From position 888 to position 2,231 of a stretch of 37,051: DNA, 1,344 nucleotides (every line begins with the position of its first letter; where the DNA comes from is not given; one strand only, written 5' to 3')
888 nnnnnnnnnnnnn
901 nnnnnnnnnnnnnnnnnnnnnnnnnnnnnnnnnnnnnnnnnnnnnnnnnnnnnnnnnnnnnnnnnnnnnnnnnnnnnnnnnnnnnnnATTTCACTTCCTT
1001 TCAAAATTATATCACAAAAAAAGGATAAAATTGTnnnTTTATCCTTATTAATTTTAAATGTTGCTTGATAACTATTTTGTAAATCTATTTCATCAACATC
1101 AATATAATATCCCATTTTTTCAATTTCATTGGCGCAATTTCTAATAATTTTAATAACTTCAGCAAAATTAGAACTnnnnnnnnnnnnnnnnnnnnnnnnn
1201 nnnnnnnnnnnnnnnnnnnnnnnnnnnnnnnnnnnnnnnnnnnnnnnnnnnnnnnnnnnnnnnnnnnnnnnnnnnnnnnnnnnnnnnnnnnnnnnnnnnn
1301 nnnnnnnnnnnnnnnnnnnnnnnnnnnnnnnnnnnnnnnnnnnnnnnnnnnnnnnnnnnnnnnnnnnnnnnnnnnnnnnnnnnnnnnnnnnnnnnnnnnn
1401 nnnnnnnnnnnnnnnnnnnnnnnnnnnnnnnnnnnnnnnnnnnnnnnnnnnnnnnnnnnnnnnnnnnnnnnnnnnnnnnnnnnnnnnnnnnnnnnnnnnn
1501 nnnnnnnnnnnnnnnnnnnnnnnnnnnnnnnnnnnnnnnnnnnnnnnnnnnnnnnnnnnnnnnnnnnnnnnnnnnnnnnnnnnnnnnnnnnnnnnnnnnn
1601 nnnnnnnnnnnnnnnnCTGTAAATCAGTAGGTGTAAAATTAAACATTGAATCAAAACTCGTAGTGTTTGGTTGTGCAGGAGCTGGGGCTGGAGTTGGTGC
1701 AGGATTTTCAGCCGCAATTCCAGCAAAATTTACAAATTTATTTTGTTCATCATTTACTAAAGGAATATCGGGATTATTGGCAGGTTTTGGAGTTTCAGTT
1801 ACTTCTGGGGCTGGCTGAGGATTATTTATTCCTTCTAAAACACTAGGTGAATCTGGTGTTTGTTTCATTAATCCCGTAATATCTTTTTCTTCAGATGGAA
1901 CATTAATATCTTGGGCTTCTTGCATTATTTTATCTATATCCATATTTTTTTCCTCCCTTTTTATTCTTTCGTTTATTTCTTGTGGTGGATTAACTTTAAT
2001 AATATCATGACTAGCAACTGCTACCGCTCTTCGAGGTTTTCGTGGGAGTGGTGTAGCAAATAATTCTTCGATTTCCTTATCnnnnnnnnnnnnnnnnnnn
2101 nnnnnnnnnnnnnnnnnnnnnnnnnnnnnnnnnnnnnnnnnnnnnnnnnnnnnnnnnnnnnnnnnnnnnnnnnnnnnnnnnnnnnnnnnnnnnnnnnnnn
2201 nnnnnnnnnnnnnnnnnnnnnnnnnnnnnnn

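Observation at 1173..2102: About 310-residue Pro/Thr/Glu/Gln-rich disordered insertion inside the ParB/Noc-family protein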

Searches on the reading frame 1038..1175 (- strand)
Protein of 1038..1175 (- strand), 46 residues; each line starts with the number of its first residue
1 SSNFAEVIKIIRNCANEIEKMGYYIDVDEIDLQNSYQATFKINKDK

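Call 62: search_solved_structures(query=A4, max_evalue=10, show_alignments=3)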
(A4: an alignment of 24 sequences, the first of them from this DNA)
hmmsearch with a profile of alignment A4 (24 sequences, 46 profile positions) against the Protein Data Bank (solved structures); distinct sequences matched with E-value up to 10: 4.
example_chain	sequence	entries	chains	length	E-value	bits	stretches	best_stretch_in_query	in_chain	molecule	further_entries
5cwc_A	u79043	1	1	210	0.83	12.5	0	7-26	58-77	Designed helical repeat protein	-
2rml_A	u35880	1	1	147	1.2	12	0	17-26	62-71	Copper-transporting P-type ATPase copA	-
4rhz_B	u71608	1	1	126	1.2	12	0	4-35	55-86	Cry37AA1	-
1p6t_A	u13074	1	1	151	1.3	11.9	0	17-26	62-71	Potential copper-transporting ATPase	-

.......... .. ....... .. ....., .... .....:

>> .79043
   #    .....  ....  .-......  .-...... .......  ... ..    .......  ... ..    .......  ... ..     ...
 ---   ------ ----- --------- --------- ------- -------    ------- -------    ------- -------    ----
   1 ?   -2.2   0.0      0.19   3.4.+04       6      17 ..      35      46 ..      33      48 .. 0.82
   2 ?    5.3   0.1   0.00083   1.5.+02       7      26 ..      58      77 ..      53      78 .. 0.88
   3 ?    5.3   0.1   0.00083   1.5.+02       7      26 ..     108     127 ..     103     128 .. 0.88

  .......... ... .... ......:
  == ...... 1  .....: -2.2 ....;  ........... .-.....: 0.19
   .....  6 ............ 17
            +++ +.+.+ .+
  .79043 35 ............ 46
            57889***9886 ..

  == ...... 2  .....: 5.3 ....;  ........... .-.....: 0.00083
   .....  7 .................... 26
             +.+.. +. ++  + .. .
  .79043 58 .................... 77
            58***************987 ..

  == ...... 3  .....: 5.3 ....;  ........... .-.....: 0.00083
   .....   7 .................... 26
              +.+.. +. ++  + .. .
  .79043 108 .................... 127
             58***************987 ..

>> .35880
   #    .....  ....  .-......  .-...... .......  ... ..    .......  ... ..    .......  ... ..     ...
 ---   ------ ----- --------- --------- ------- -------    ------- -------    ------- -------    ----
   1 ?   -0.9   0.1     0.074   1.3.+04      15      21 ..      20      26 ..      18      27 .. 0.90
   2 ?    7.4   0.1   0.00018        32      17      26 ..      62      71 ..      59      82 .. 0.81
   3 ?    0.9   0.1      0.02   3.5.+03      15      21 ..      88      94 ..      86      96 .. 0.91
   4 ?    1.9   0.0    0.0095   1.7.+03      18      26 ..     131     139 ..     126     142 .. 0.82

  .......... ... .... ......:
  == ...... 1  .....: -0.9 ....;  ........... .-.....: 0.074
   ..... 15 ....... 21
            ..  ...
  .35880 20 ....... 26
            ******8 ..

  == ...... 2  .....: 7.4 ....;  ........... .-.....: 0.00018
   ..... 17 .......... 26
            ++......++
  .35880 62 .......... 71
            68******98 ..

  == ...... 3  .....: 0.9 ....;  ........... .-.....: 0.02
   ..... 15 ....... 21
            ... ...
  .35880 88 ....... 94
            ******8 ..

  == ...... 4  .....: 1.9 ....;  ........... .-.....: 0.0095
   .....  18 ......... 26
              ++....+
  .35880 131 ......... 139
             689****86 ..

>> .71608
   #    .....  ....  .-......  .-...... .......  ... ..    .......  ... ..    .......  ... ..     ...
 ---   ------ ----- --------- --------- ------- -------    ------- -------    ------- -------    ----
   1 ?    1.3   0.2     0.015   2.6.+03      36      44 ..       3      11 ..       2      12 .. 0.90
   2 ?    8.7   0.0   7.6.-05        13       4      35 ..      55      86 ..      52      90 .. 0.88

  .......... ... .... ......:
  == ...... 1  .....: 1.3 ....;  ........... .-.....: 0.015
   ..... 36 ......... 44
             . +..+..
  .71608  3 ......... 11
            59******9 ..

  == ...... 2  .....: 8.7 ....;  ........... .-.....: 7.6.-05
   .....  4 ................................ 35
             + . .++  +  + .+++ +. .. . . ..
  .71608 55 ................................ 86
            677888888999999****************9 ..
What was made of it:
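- On Noc (nucleoid occlusion protein, TIGR04285): No solved CTD matches by sequence (call 62).
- Tried and rejected: A PDB sequence search with a CTD profile returned only chance hits at E about 1 (call 62).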

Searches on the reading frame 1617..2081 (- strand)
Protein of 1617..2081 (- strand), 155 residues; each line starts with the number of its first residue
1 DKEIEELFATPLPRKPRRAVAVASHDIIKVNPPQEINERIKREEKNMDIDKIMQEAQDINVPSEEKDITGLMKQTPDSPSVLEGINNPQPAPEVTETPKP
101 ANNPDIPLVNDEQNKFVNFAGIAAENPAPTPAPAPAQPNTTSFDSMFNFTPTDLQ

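Call 19: find_related_loci(query=A3, collection=genome_contigs, flank=8000)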
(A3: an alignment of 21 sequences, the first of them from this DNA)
Query A3 (155 aa) in genome_contigs; peptide patterns used: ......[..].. (x = any residue, [..] = any of these).
74 stretches matched a pattern; 33 encode a relative of the query (tblastn E <= 1e-3); 33 distinct loci.
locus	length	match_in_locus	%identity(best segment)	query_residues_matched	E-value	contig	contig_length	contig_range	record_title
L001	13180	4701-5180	64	2-155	3e-49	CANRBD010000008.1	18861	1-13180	MAG: uncultured Bacilli bacterium isolate Lapin-030__bin1 genome assembly, contig: Lapin-030__NODE_4074_length_18861_cov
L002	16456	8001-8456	57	4-155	3e-45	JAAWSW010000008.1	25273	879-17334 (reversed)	MAG: Bacilli bacterium isolate ABMPRH_24_1_1 SL341402_scaffold_3292, whole genome shotgun sequence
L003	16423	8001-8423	53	3-155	1e-41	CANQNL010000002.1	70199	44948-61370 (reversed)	MAG: uncultured Bacilli bacterium isolate Lapin-012__bin34 genome assembly, contig: Lapin-012__NODE_745_length_70199_cov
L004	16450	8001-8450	49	4-155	2e-33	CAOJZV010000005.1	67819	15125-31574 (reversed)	MAG TPA_asm: uncultured Firmicutes bacterium isolate SRR17684644_bin.21_metawrap_v1.3_MAG genome assembly, contig: NODE.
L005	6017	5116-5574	46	4-155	1e-31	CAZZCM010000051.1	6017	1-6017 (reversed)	MAG TPA_asm: uncultured Muribaculaceae bacterium isolate SRP222994_co1_288 genome assembly, contig: NODE_26236_length_60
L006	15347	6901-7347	47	4-154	3e-31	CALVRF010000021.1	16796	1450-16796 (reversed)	MAG: uncultured Bacilli bacterium isolate BRZ_GA__bin21 genome assembly, contig: BRZ_GA__NODE_4914_length_16796_cov_7.29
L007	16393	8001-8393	50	17-155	1e-24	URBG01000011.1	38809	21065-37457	uncultured Tenericutes bacterium isolate UMGS841 genome assembly, contig: NODE_436_length_38809_cov_3.626568, whole geno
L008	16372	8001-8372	44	15-148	7e-22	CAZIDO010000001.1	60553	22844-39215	MAG TPA_asm: uncultured Muribaculaceae bacterium isolate SRP192927_co4_7 genome assembly, contig: NODE_572_length_60553_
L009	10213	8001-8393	47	17-155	1e-20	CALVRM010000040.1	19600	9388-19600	MAG: uncultured Bacilli bacterium isolate E13__bin176 genome assembly, contig: E13__k127_311145, whole genome shotgun se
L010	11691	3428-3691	48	47-151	6e-16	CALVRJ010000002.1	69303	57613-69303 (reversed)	MAG: uncultured Bacilli bacterium isolate BRZ_HN__bin10 genome assembly, contig: BRZ_HN__NODE_333_length_69303_cov_9.802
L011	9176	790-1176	35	1-155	1e-15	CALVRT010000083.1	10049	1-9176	MAG: uncultured Bacilli bacterium isolate E0_DP__bin64 genome assembly, contig: E0_DP__k127_4105429, whole genome shotgu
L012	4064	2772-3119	40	35-154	2e-15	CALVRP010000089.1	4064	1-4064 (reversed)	MAG: uncultured Bacilli bacterium isolate E03__bin178 genome assembly, contig: E03__k127_3085341, whole genome shotgun s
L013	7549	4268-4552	44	41-152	1e-13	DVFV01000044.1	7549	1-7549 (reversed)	MAG TPA_asm: Candidatus Coprosoma intestinipullorum isolate CHK147-3167 CHK147__C29692_L7549_ERR2241925, whole genome sh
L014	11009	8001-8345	38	41-155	7e-13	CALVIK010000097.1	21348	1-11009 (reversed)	MAG: uncultured Bacilli bacterium isolate E08__bin338 genome assembly, contig: E08__k127_4260854, whole genome shotgun s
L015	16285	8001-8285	41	41-152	7e-13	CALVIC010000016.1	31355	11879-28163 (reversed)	MAG: uncultured Bacilli bacterium isolate BRZ_DB__bin97 genome assembly, contig: BRZ_DB__NODE_1555_length_31355_cov_7.02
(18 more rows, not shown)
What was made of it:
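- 33 GTDB species representatives carry it, all uncultured MAGs (call 19).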

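Call 37: search_protein_representatives(alignment_id=A3)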
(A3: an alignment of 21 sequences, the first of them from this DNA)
Query: 21 sequences, 141 profile positions. Proteins with E-value up to 0.001 (for the whole library): 52; up to 1e-10: 33; up to 1e-30: 11. The best 52 are listed.
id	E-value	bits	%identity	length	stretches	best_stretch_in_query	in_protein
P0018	7.8e-44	165.7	-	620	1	3-140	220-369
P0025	3.6e-43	163.6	-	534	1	10-140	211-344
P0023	2.5e-40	154.3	-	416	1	2-141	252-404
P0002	8.1e-40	152.7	-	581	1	2-141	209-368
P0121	4.8e-39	150.2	-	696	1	2-139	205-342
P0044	9.2e-39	149.3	-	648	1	1-140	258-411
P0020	9.5e-39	149.2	-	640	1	2-141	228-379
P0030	8.9e-38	146.1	-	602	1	2-139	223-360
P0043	2.9e-36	141.2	-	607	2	6-140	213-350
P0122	6.6e-33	130.3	-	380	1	2-138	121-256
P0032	2.8e-31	125.0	-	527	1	3-140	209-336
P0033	1.4e-29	119.5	-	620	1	18-140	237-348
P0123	3.0e-28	115.2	-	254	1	41-140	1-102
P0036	1.4e-27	113.1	-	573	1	32-140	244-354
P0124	2.6e-26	108.9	-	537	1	4-139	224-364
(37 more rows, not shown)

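Call 70: predict_structure(alignment_id=A3)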
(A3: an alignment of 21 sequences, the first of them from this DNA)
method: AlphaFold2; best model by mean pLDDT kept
length: 155 residues; sequences in the alignment: 21
mean_pLDDT: 61.6   pTM: 0.16
mean pLDDT of the five models: 61.6, 60.1, 58.7, 58.5, 56.4
residues with pLDDT >= 90: 0; 70-90: 26; 50-70: 120; < 50: 9
segments of 3 or more residues with pLDDT < 50: 85-88
pLDDT, mean of each block of 10 residues (from residue 1): 58 71 66 71 64 71 64 56 50 54 55 59 57 61 68 61
secondary structure, 60 per line:
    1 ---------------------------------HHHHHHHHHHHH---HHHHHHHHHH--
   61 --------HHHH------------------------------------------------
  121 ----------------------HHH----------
elements in order: H34-45 H49-58 H69-72
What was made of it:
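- Tried and rejected: AlphaFold on this region alone gave pTM 0.16, so a compact domain is rejected (call 70).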
